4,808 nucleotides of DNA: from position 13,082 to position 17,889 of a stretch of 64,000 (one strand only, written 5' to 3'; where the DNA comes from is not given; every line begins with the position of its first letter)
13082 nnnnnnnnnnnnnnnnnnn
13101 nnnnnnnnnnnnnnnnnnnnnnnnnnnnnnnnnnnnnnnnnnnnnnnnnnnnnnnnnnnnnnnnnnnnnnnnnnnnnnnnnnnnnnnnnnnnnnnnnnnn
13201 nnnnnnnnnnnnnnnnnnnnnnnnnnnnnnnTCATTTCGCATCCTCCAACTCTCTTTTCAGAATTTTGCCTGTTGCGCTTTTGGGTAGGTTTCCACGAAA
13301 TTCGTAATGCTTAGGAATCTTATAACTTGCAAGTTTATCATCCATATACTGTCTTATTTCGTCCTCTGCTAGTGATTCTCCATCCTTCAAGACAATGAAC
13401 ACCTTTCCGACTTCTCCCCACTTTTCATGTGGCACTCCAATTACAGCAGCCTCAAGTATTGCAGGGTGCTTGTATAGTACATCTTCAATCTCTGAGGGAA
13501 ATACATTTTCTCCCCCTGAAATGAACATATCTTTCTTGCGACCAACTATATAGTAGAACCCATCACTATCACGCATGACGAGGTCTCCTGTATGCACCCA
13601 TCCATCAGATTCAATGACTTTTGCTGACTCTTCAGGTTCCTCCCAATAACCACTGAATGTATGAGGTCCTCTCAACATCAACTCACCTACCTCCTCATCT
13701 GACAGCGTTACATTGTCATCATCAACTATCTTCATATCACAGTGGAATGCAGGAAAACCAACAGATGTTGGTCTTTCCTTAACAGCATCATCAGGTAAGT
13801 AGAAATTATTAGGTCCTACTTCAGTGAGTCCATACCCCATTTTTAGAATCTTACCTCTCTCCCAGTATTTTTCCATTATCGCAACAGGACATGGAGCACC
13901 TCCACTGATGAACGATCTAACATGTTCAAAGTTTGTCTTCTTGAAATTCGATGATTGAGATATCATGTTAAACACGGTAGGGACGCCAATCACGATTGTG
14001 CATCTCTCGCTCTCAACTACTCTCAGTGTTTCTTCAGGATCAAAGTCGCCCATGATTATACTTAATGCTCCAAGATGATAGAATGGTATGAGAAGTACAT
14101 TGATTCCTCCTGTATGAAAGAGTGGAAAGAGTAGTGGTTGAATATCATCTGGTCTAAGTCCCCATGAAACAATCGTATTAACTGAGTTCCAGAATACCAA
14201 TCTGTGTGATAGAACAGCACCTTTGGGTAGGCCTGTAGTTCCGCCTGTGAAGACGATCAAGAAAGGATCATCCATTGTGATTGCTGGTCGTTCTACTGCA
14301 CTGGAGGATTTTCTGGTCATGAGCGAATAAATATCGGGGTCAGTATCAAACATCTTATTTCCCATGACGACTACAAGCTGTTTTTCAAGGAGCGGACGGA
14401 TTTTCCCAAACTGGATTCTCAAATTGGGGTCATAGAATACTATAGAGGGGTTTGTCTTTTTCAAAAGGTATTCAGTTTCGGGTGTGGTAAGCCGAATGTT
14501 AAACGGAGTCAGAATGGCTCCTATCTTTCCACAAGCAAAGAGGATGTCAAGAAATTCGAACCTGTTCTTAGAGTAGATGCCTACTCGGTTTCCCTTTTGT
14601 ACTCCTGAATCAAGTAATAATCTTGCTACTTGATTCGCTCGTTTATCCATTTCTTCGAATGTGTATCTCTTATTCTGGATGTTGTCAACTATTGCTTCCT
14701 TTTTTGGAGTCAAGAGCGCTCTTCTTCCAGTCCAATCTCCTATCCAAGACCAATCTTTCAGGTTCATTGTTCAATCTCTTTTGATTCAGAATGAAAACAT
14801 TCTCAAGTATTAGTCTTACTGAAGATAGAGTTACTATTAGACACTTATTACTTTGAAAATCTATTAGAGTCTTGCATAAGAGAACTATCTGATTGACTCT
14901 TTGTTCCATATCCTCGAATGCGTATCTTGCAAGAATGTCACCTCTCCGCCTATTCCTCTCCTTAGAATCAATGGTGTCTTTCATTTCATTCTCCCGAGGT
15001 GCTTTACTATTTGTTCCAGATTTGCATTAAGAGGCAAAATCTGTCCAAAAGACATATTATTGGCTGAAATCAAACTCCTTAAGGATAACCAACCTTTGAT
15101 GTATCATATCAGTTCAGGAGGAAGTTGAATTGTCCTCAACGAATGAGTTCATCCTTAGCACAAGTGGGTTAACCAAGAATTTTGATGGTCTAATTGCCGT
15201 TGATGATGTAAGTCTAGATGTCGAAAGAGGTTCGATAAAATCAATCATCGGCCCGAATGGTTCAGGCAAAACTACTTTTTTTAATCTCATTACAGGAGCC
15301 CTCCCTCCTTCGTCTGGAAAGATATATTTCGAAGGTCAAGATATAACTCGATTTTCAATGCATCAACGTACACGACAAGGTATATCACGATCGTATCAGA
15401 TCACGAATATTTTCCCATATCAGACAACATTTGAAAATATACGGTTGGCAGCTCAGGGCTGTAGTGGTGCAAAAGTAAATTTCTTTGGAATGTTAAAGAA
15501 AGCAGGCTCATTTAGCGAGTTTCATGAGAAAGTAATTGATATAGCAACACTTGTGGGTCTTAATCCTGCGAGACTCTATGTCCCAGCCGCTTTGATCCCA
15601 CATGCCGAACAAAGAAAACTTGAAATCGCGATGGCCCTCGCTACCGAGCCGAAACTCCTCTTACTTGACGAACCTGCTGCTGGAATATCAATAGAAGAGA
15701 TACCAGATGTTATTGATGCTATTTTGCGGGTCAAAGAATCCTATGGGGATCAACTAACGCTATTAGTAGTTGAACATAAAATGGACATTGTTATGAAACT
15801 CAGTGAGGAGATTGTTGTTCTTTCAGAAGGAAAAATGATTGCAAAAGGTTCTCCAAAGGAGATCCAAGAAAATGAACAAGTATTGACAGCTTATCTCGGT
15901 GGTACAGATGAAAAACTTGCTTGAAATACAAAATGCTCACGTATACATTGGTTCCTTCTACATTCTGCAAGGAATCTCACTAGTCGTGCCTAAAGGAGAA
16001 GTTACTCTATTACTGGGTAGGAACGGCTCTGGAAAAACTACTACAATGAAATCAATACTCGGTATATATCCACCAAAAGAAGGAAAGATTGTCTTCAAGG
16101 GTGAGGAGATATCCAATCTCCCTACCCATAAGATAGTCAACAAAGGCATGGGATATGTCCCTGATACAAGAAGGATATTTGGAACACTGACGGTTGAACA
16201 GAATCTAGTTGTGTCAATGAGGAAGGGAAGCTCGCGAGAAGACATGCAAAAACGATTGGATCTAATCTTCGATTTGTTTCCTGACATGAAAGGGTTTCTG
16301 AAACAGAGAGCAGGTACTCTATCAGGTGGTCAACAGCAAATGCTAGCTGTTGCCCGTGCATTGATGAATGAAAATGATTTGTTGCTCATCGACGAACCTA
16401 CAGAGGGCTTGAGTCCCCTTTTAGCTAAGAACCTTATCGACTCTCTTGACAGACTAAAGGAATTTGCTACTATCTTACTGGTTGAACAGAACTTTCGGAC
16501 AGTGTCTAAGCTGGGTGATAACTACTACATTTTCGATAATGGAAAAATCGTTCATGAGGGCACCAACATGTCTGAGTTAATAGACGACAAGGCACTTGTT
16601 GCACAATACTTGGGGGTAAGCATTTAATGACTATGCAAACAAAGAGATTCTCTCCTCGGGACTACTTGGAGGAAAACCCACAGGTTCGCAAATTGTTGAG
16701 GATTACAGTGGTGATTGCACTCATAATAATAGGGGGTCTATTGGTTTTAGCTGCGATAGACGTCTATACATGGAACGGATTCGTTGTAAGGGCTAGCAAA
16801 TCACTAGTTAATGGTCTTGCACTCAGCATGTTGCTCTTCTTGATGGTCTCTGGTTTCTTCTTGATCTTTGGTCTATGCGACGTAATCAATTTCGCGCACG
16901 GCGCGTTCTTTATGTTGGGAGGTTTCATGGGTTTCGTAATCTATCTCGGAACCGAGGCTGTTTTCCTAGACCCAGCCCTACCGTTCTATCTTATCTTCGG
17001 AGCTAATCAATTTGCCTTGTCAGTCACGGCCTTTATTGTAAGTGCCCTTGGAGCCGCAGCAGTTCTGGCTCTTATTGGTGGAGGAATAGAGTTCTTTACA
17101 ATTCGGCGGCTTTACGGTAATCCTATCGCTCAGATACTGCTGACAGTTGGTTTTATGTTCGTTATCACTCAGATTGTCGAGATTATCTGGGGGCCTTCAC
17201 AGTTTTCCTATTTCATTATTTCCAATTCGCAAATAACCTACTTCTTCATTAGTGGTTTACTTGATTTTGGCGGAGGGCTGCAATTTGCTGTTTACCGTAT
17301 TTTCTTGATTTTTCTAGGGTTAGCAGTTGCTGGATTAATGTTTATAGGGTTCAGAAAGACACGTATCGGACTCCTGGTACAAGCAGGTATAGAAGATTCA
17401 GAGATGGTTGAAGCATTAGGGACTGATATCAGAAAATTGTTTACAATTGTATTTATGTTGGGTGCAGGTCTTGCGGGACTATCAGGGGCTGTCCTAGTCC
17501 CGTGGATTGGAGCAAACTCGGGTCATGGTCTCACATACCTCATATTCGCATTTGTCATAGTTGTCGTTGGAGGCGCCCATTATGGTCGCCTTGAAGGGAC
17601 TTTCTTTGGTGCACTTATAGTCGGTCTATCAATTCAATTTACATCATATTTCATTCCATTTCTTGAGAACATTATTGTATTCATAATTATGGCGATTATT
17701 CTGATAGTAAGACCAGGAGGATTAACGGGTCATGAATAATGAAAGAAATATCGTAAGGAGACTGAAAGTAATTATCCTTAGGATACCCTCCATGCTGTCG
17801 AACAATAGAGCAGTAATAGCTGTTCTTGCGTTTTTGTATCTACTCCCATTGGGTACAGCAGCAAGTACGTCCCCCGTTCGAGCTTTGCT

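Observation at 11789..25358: ACP-independent twin-KAS III acyl-ester module with a dedicated importer (best candidate novel system)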

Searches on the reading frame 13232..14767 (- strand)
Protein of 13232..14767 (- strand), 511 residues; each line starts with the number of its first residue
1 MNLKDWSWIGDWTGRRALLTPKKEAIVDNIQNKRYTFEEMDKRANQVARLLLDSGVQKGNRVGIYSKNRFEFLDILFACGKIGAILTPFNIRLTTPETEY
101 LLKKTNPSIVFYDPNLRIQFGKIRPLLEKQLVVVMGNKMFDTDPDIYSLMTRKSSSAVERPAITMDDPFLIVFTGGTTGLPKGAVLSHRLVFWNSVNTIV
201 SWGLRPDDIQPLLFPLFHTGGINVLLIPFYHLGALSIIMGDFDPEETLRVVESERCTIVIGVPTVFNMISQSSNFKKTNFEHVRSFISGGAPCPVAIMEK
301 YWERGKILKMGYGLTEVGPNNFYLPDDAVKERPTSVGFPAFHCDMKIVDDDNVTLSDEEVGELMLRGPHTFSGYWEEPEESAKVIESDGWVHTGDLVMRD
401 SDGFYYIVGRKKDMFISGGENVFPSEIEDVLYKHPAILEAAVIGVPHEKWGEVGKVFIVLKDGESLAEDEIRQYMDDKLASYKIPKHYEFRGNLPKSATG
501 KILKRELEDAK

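Call 3: search_protein_families(library=pfam, proteins=[window:13232-14767:-])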
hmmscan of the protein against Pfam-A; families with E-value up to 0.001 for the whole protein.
window:13232-14767:- (511 aa): 2 families
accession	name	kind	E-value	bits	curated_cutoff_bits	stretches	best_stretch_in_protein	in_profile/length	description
PF00501.34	AMP-binding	-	2.8e-80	270.4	29.9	1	17-375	5-384/384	AMP-binding enzyme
PF13193.12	AMP-binding_C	-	8.7e-22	78.3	24.5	1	426-501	1-76/76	AMP-binding enzyme C-terminal domain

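Call 5: search_protein_families(library=ncbifam, proteins=[window:13232-14767:-], max_evalue=0.00001)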
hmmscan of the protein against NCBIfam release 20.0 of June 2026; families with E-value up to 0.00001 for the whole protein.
window:13232-14767:- (511 aa): 106 families (the best 25 are shown)
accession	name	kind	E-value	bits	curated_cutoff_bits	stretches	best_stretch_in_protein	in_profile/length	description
NF005307.0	PRK06839.1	equivalog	2.5e-140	468.4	748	1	9-508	4-490/496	o-succinylbenzoate--CoA ligase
NF004837.0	PRK06187.1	subfamily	2.7e-135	451.6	476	1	19-508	20-519/531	long-chain-fatty-acid--CoA ligase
NF052269.1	Staph_lig_FadD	equivalog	1.2e-129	433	650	1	11-508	4-490/499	long-chain-fatty-acid--CoA ligase FadD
NF006182.0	PRK08316.1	subfamily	5.5e-118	394.7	663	1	8-509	12-515/523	fatty acyl-CoA synthetase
NF009233.0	PRK12583.1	subfamily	1.1e-108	364.1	832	2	161-509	196-548/558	fatty acid CoA ligase family protein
NF006572.0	PRK09088.1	equivalog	2.7e-105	352.9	696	1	16-510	10-486/491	acyl-CoA synthetase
NF005801.1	PRK07656.1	equivalog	9.3e-98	328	657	1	21-507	15-499/500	FadD3 family acyl-CoA ligase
NF005676.0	PRK07470.1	equivalog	3e-96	323.2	774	1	21-509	34-527/544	acyl-CoA synthetase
NF005702.0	PRK07514.1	subfamily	5.8e-96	321.8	558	1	21-509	16-498/506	malonyl-CoA synthase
NF002966.0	PRK03640.1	equivalog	6.6e-95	318.5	556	1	11-509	6-478/483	o-succinylbenzoate--CoA ligase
NF005857.1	PRK07786.1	exception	5.8e-92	308.8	733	1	13-508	15-509/513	fatty-acid--CoA ligase FadD5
NF052580.1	Str24CoAsynCasG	equivalog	3.5e-87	293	750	1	31-507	62-546/548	steroid-24-oyl-CoA synthetase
NF004758.0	PRK06087.1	equivalog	1.7e-85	287.5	736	1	10-508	27-532/548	medium-chain fatty-acid--CoA ligase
NF004797.0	PRK06145.1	equivalog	4.5e-85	285.9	850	1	17-509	12-493/499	acyl-CoA synthetase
NF004114.0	PRK05605.1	equivalog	8.5e-85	285.2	766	1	152-509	207-567/575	long-chain-fatty-acid--CoA ligase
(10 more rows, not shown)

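Call 61: search_solved_structures(query=window:13232-14767:-, max_evalue=1e-60)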
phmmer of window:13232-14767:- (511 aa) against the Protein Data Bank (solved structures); distinct sequences matched with E-value up to 1e-60: 11.
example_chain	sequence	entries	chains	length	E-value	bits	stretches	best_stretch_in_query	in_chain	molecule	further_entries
8wev_A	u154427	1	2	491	4e-101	342.3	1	9-507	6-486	Feruloyl-CoA Synthetase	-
8weu_A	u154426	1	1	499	4.3e-101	342.2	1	9-507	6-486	Fatty-acyl-CoA synthase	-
3r44_A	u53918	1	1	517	1.7e-79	270.9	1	10-508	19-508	fatty acyl CoA synthetase FADD13 (FATTY-ACYL-CoA SYNTHETASE)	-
8r2q_A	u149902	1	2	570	1.2e-74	254.9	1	8-507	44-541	Probable fatty-acid-CoA ligase FadD5 (Fatty-acid-CoA synthetase) (Fatty-acid-CoA synthase)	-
4gxq_A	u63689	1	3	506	2.3e-71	244.1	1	23-508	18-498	Malonyl CoA synthetase, Benzoate-CoA ligase Chimeric protein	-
4fuq_A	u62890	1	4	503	4.1e-71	243.3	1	23-508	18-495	Malonyl CoA synthetase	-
4gxr_A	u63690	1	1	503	5.8e-71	242.8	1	23-508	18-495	Malonyl CoA synthetase, Benzoate-CoA ligase Chimeric protein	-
4fut_A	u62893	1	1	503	2.6e-70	240.6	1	23-508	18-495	Malonyl CoA synthetase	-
3ivr_A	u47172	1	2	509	2.1e-69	237.7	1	3-505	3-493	Putative long-chain-fatty-acid CoA ligase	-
5buq_A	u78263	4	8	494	3e-67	230.5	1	11-511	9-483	2-succinylbenzoate--CoA ligase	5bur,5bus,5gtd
5x8f_A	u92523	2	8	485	4e-67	230.1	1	11-511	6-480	2-succinylbenzoate--CoA ligase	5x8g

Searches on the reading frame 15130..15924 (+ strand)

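Call 3: search_protein_families(library=pfam, proteins=[window:15130-15924:+])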
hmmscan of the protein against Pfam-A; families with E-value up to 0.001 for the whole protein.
window:15130-15924:+ (264 aa): 4 families
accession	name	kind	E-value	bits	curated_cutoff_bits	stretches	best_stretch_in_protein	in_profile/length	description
PF00005.33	ABC_tran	-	1e-27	97.8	25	1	25-183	2-136/137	ABC transporter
PF12399.14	BCA_ABC_TP_C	-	1.3e-08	34.6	25.5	1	235-260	1-26/27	Branched-chain amino acid ATP-binding cassette transporter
PF13304.12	AAA_21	-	2.8e-05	24.8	27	0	39-56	4-21/304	AAA domain, putative AbiEii toxin, Type IV TA system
PF13476.12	AAA_23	-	7.4e-05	23.9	27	1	25-58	11-43/201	AAA domain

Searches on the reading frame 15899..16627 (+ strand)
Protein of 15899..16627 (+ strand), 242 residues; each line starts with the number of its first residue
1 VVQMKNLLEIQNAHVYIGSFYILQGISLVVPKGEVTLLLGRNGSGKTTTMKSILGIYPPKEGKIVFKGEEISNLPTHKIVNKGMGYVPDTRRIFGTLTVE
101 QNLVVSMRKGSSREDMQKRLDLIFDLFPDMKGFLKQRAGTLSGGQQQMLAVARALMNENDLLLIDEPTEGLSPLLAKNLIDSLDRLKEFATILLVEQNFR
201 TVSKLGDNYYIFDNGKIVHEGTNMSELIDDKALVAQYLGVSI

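Call 3: search_protein_families(library=pfam, proteins=[window:15899-16627:+])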
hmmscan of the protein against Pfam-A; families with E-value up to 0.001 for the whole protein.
window:15899-16627:+ (242 aa): 3 families
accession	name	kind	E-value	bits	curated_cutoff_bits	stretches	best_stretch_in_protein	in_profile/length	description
PF00005.33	ABC_tran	-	8.8e-34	117.5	25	1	23-168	1-136/137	ABC transporter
PF13304.12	AAA_21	-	6.5e-11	43.3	27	2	138-194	235-295/304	AAA domain, putative AbiEii toxin, Type IV TA system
PF02463.25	SMC_N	-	0.00049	20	40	0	33-152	24-148/220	RecF/RecN/SMC N terminal domain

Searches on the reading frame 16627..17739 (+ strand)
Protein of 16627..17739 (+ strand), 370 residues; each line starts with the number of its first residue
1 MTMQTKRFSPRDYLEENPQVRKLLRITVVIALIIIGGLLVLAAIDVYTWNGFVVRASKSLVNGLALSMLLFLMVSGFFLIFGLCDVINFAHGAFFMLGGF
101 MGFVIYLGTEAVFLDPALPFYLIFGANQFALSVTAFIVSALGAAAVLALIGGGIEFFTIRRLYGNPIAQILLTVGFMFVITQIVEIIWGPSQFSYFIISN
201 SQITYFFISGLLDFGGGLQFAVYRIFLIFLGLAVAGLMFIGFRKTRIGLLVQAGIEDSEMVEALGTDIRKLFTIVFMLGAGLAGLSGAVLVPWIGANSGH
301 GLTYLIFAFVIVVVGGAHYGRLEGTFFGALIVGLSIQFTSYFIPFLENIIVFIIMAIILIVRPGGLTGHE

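Call 3: search_protein_families(library=pfam, proteins=[window:16627-17739:+])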
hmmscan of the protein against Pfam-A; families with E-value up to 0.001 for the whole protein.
window:16627-17739:+ (370 aa): 1 family
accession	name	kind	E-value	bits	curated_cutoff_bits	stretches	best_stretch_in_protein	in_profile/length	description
PF02653.21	BPD_transp_2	-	3.8e-29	102.1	26.8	1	60-359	2-269/269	Branched-chain amino acid transport system / permease component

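Call 5: search_protein_families(library=ncbifam, proteins=[window:16627-17739:+], max_evalue=0.00001)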
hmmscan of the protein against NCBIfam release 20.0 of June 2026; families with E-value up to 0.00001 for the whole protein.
window:16627-17739:+ (370 aa): 3 families
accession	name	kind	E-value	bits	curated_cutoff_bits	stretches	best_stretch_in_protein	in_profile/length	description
TIGR03409.1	urea_trans_UrtB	equivalog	1.7e-36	126.4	250.3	1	59-367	3-286/291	urea ABC transporter permease subunit UrtB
TIGR03622.1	urea_t_UrtB_arc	equivalog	5e-24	85.1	374.25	1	69-369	13-279/284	urea ABC transporter, permease protein UrtB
NF008011.0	PRK10740.1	equivalog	3.6e-10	40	379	1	59-368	11-301/308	high-affinity branched-chain amino acid ABC transporter permease LivH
